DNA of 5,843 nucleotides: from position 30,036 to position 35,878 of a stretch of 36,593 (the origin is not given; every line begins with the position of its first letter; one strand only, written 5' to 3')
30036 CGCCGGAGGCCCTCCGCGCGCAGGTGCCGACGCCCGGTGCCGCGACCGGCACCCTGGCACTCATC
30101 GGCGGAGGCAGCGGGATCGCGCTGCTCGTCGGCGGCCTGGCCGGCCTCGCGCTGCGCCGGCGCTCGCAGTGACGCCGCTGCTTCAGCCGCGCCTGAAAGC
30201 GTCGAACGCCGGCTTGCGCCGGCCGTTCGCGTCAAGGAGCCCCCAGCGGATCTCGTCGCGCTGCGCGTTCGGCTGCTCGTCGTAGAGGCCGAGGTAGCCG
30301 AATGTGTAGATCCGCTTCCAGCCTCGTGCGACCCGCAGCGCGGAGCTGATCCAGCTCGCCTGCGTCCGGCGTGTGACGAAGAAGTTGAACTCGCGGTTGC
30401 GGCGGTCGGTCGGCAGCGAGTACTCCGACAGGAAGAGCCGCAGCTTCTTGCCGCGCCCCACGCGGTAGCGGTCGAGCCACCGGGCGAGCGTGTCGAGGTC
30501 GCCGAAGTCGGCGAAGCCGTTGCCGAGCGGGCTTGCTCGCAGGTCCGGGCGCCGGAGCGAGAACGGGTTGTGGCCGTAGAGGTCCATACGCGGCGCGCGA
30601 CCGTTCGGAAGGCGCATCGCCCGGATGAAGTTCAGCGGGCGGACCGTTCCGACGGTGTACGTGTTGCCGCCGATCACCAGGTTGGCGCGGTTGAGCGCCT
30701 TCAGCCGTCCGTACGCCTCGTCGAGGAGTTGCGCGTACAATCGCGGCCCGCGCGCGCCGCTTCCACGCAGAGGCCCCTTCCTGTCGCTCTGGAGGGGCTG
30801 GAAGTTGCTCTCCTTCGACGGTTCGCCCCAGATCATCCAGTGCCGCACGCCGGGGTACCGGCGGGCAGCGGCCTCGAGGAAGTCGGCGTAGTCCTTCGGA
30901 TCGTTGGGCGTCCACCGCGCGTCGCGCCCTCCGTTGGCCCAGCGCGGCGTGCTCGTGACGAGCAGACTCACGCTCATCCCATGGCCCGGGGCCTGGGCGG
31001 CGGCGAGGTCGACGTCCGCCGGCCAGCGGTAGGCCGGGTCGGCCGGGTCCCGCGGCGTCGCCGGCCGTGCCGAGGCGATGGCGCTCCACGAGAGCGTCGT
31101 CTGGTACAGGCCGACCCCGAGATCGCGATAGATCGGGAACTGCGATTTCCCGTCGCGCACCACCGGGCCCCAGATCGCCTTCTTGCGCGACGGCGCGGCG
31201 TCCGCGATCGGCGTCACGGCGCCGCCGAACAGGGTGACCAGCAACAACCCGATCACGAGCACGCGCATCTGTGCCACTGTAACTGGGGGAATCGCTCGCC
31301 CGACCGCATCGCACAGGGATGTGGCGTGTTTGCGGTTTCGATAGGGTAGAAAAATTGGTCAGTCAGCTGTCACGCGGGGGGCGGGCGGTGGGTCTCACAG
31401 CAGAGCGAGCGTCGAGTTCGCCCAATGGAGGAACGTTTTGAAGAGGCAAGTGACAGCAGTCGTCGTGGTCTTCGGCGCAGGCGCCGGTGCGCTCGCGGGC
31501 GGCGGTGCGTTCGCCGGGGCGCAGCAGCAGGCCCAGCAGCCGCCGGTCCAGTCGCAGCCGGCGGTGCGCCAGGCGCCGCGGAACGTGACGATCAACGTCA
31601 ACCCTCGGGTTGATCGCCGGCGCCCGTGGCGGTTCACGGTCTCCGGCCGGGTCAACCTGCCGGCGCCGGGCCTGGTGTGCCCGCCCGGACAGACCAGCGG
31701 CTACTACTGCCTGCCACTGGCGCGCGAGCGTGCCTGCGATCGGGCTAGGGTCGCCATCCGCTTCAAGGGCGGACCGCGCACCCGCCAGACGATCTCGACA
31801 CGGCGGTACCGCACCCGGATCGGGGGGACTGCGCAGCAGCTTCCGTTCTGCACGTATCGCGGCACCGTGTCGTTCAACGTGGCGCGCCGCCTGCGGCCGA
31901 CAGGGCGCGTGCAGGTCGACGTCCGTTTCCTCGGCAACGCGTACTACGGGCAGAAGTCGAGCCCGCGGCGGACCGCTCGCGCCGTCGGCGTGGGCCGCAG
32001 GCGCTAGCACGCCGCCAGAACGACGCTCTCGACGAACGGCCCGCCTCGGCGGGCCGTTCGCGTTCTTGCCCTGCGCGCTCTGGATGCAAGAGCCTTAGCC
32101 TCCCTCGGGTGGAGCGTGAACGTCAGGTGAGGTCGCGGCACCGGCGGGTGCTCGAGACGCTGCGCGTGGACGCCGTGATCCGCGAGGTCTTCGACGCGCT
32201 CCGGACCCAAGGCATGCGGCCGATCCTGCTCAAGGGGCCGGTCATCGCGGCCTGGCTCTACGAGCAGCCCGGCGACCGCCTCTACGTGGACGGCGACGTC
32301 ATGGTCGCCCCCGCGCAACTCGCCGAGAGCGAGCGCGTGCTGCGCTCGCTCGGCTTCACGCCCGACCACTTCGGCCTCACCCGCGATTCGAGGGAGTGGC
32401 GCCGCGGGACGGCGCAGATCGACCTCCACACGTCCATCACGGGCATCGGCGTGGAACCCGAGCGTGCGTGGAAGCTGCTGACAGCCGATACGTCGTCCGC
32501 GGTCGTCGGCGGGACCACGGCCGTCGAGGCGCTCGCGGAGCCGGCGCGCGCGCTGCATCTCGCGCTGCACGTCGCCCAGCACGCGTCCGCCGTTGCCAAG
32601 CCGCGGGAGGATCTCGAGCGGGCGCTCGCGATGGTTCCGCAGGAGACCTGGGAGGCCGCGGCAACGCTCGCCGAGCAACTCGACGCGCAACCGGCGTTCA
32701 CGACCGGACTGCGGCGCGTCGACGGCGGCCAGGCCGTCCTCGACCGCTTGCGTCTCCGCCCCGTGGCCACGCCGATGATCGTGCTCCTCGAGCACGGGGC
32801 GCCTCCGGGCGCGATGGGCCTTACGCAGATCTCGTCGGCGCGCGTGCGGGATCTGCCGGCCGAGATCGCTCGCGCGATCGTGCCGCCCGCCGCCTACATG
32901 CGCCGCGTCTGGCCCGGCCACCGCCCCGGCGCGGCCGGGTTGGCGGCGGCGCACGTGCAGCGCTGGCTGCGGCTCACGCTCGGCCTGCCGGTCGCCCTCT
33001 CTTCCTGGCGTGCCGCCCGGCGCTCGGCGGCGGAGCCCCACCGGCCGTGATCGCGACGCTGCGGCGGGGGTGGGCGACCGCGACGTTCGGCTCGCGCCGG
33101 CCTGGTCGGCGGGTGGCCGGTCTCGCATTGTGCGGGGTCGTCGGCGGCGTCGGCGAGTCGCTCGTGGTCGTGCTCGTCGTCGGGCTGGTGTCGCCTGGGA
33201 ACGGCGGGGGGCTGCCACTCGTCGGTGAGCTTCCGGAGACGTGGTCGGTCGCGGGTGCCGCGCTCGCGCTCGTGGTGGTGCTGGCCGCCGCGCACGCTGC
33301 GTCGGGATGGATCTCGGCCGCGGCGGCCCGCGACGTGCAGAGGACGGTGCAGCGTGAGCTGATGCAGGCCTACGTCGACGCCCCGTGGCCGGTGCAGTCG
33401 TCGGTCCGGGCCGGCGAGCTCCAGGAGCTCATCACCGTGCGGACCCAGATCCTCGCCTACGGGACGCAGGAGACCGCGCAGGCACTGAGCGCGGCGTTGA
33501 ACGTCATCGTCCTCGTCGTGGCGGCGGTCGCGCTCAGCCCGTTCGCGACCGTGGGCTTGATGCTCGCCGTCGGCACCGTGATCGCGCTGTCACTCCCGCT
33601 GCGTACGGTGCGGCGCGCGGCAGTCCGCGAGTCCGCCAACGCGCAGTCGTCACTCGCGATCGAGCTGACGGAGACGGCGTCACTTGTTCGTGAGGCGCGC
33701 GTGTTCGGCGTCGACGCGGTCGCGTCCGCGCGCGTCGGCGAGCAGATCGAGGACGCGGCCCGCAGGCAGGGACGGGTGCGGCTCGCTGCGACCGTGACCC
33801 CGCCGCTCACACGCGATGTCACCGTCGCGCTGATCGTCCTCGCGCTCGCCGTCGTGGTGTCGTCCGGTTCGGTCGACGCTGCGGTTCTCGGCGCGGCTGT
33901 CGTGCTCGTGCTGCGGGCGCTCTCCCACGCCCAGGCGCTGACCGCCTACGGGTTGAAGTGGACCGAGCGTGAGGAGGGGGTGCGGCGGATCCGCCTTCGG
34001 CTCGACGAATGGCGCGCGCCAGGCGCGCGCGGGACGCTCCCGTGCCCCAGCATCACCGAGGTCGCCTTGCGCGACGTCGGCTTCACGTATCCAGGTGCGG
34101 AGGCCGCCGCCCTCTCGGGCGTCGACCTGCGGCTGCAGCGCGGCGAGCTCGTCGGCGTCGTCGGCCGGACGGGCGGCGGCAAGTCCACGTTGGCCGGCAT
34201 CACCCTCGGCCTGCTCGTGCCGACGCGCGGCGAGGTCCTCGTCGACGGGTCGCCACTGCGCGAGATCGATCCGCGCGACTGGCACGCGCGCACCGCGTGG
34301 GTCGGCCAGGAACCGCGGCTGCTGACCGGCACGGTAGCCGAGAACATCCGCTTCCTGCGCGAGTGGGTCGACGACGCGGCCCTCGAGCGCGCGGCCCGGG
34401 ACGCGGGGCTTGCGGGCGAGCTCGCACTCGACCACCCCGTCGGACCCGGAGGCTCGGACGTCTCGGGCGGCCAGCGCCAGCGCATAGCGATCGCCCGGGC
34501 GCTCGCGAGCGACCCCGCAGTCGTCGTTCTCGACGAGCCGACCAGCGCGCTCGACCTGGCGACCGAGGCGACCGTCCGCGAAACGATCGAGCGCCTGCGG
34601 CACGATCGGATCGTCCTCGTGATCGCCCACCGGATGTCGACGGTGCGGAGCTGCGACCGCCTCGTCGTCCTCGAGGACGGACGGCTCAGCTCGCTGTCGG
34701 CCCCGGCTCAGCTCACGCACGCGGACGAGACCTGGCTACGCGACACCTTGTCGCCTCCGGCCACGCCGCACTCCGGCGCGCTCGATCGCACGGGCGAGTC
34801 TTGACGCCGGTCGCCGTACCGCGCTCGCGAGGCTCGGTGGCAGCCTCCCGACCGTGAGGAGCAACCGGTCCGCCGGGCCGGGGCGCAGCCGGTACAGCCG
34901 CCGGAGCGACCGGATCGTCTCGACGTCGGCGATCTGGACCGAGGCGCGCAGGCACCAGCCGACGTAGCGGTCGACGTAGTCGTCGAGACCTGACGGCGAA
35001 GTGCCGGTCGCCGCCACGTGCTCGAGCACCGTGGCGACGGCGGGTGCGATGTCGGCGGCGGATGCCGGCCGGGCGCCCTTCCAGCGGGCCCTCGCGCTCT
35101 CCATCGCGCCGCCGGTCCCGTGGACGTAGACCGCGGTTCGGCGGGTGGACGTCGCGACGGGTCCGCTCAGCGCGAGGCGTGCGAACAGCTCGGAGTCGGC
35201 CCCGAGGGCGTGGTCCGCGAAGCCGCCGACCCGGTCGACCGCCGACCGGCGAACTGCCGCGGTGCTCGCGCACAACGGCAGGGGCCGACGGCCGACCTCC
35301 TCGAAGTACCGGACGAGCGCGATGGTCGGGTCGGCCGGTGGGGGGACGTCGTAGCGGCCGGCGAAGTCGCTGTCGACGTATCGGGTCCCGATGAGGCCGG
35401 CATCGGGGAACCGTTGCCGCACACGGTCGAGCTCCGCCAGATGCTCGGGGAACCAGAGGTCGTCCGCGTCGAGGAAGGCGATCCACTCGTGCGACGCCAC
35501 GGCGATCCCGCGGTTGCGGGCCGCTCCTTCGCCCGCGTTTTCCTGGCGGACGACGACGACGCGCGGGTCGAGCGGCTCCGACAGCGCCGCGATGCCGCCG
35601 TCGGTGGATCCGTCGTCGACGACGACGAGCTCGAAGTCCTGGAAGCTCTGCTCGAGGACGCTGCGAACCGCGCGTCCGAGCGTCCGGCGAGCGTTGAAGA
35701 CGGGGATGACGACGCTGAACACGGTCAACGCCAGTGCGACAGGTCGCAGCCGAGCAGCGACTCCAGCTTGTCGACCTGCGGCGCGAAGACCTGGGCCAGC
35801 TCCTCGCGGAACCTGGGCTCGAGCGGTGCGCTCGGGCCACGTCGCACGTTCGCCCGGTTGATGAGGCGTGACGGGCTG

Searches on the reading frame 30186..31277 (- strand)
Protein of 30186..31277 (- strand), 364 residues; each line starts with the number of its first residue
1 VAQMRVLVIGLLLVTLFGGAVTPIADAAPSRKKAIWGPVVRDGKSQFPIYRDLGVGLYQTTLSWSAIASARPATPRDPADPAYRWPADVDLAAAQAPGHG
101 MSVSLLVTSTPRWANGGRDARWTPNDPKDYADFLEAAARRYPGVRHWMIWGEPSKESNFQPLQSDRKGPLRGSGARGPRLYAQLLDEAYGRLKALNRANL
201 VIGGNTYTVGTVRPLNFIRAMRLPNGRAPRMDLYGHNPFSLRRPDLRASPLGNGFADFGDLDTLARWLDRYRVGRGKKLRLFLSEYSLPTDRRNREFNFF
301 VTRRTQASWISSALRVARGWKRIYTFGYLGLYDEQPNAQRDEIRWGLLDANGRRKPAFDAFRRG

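Call 13: search_protein_families(library=pfam, proteins=[window:30186-31277:-], max_evalue=0.001)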
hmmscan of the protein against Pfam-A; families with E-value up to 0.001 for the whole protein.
window:30186-31277:- (364 aa): 0 families

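Call 53: search_protein_families(library=pfam, proteins=[window:30186-31277:-], max_evalue=5)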
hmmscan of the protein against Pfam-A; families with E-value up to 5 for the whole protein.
window:30186-31277:- (364 aa): 0 families

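Call 57: search_solved_structures(query=window:30186-31277:-, max_evalue=10, show_alignments=2)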
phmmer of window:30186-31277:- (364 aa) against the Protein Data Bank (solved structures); distinct sequences matched with E-value up to 10: 10.
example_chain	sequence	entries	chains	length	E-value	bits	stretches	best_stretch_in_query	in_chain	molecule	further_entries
4zn2_A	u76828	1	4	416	0.00025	23.4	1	49-161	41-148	PslG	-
5bx9_A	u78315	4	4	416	0.00025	23.4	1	49-161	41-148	PslG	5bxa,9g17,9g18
8jqq_A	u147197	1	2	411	0.00082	21.6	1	314-350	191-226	4-hydroxybenzoate 3-monooxygenase (NAD(P)H)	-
8jqo_A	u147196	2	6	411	0.00086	21.6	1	314-350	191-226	4-hydroxybenzoate 3-monooxygenase (NAD(P)H)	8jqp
9wcx_q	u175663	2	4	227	0.51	12.4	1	19-82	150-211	Lipoprotein lpqE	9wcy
5nvm_B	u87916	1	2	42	0.6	12.2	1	268-297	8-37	GRB10-interacting GYF protein 2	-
4cs6_A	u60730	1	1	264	0.91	11.6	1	73-146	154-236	AMINOGLYCOSIDE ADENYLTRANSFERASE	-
5lpa_A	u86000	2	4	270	0.95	11.6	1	73-146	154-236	Streptomycin 3''-adenylyltransferase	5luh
5g4a_A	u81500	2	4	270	0.95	11.6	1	73-146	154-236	Aminoglycoside (3'') (9) adenylyltransferase | Streptomycin 3''-adenylyltransferase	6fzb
5nvl_B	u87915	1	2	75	1.9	10.6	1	268-298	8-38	GRB10-interacting GYF protein 2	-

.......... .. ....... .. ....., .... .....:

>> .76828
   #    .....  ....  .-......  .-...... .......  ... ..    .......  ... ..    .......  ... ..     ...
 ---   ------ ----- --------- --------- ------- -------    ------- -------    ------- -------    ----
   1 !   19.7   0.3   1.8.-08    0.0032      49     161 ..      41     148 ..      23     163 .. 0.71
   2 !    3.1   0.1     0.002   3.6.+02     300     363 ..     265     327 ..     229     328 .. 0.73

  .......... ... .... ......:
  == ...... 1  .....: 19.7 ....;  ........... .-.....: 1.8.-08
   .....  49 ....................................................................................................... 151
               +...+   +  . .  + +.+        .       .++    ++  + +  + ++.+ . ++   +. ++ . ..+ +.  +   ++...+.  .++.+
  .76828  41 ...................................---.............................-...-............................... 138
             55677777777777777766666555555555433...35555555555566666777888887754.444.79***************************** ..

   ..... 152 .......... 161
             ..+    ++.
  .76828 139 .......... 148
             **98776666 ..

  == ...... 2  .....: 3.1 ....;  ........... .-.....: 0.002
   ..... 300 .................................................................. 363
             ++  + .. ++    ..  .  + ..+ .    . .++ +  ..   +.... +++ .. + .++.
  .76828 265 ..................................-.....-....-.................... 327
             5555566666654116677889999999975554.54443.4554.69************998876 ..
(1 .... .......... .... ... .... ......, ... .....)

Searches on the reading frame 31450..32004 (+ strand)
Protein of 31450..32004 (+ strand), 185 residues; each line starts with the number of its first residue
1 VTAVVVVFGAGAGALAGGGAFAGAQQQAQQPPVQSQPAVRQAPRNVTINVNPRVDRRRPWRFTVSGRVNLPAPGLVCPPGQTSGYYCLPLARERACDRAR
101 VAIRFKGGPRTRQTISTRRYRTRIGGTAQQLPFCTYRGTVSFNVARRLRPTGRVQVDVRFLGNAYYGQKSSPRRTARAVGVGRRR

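Call 13: search_protein_families(library=pfam, proteins=[window:31450-32004:+], max_evalue=0.001)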
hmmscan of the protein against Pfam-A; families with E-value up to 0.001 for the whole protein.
window:31450-32004:+ (185 aa): 0 families

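Call 53: search_protein_families(library=pfam, proteins=[window:31450-32004:+], max_evalue=5)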
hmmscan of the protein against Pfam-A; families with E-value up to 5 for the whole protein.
window:31450-32004:+ (185 aa): 1 family
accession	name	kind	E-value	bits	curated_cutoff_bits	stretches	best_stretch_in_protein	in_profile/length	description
PF17656.6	ChapFlgA_N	-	0.064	14.1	27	1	29-69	36-76/77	FlgA N-terminal domain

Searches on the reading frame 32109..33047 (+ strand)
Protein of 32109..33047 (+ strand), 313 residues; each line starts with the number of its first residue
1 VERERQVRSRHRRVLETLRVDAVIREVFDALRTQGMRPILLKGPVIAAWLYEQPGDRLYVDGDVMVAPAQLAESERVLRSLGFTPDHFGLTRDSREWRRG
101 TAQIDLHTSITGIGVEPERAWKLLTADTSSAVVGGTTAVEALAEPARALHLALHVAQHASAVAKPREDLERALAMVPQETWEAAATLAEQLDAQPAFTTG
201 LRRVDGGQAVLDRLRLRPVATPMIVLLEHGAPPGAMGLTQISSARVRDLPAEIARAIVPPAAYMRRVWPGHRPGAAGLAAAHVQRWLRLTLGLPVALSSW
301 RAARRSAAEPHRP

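Call 14: search_protein_families(library=pfam, proteins=[window:32109-33047:+], max_evalue=0.001)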
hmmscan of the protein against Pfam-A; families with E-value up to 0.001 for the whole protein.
window:32109-33047:+ (313 aa): 1 family
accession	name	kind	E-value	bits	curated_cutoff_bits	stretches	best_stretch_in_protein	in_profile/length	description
PF14907.12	NTP_transf_5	-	3.8e-23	82.8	31.2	1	15-202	51-242/249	Uncharacterised nucleotidyltransferase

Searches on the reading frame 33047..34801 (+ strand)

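Call 14: search_protein_families(library=pfam, proteins=[window:33047-34801:+], max_evalue=0.001)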
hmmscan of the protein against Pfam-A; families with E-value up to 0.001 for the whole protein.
window:33047-34801:+ (585 aa): 3 families
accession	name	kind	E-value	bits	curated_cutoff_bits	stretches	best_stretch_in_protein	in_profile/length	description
PF00005.33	ABC_tran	-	1.3e-29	103.9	25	1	356-500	1-137/137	ABC transporter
PF00664.28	ABC_membrane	-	1.5e-05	25.3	28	1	68-271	43-247/274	ABC transporter transmembrane region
PF02463.25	SMC_N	-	5.2e-05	23.2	40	1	458-541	135-210/220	RecF/RecN/SMC N terminal domain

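Call 94: search_protein_families(library=ncbifam, proteins=[window:33047-34801:+], max_evalue=0.00001)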
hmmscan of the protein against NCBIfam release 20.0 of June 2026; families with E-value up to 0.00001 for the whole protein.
window:33047-34801:+ (585 aa): 185 families (the best 25 are shown)
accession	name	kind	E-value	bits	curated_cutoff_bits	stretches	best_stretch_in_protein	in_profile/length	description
TIGR03375.1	type_I_sec_LssB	subfamily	2.9e-70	237.4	693.1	1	151-548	279-680/696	type I secretion system permease/ATPase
TIGR02203.1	MsbA_lipidA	equivalog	3.3e-65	220.7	602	1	35-548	28-547/572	lipid A export permease/ATP-binding protein MsbA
TIGR02857.1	CydD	equivalog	7.1e-63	213.3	435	1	65-542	43-529/529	thiol reductant ABC exporter subunit CydD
NF045513.1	HepA_fam_ABC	equivalog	2.8e-62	211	725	1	90-547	119-586/610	heterocyst formation ABC transporter subunit HepA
TIGR02204.1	MsbA_rel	hypoth_equivalog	8.1e-62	209.7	780.4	1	73-557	65-562/576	ABC transporter, permease/ATP-binding protein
TIGR03796.1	NHLM_micro_ABC1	equivalog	1.9e-59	201.6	853.3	1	101-550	229-692/710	NHLP family bacteriocin export ABC transporter peptidase/permease/ATPase subunit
TIGR00958.1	3a01208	subfamily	6e-56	190.1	874.6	1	88-560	223-704/711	antigen peptide transporter 2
TIGR03797.1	NHLM_micro_ABC2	equivalog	1.3e-55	189.1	709.4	1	83-558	193-673/686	NHLP bacteriocin export ABC transporter permease/ATPase subunit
TIGR01842.1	type_I_sec_PrtD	subfamily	3.7e-55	187.5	510.15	1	72-550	52-534/544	type I secretion system permease/ATPase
TIGR02868.1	CydC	equivalog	3.9e-54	184.2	329.05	1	149-529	138-529/530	thiol reductant ABC exporter subunit CydC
TIGR01846.1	type_I_sec_HlyB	subfamily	4.8e-54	183.8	725.55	1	67-548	179-670/694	type I secretion system permease/ATPase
NF008381.0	PRK11176.1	equivalog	9.3e-51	172.9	867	1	73-551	72-560/582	lipid A ABC transporter ATP-binding protein/permease MsbA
NF010178.0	PRK13657.1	equivalog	3.8e-49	167.6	733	1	338-548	334-548/588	glucan ABC transporter ATP-binding protein/ permease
NF052233.1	CphA_assoc_ABC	equivalog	7.7e-45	153.5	880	1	270-560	438-733/766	cyanophycin metabolism-associated ABC transporter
NF008379.0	PRK11174.1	equivalog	9.7e-45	153.3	684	1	354-561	364-575/588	heme ABC transporter permease/ATP-binding protein CydD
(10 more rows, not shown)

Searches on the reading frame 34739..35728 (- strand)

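Call 14: search_protein_families(library=pfam, proteins=[window:34739-35728:-], max_evalue=0.001)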
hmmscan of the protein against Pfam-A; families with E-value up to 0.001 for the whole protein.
window:34739-35728:- (330 aa): 5 families
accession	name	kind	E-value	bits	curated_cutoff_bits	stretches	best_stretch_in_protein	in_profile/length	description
PF00535.33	Glycos_transf_2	-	5.7e-31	108.1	23.3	1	5-164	1-164/168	Glycosyl transferase family 2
PF10111.15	Glyco_tranf_2_2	-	9.4e-14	52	27.3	1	5-101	1-103/276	Glycosyltransferase like family 2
PF13641.12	Glyco_tranf_2_3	-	1.9e-13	51.4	27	1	4-182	3-191/230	Glycosyltransferase like family 2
PF13632.12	Glyco_trans_2_3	-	1.5e-05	25.4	27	1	82-189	1-110/198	Glycosyl transferase family group 2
PF13704.12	Glyco_tranf_2_4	-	0.00016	22.5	27.5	1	13-93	3-85/98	Glycosyl transferase family 2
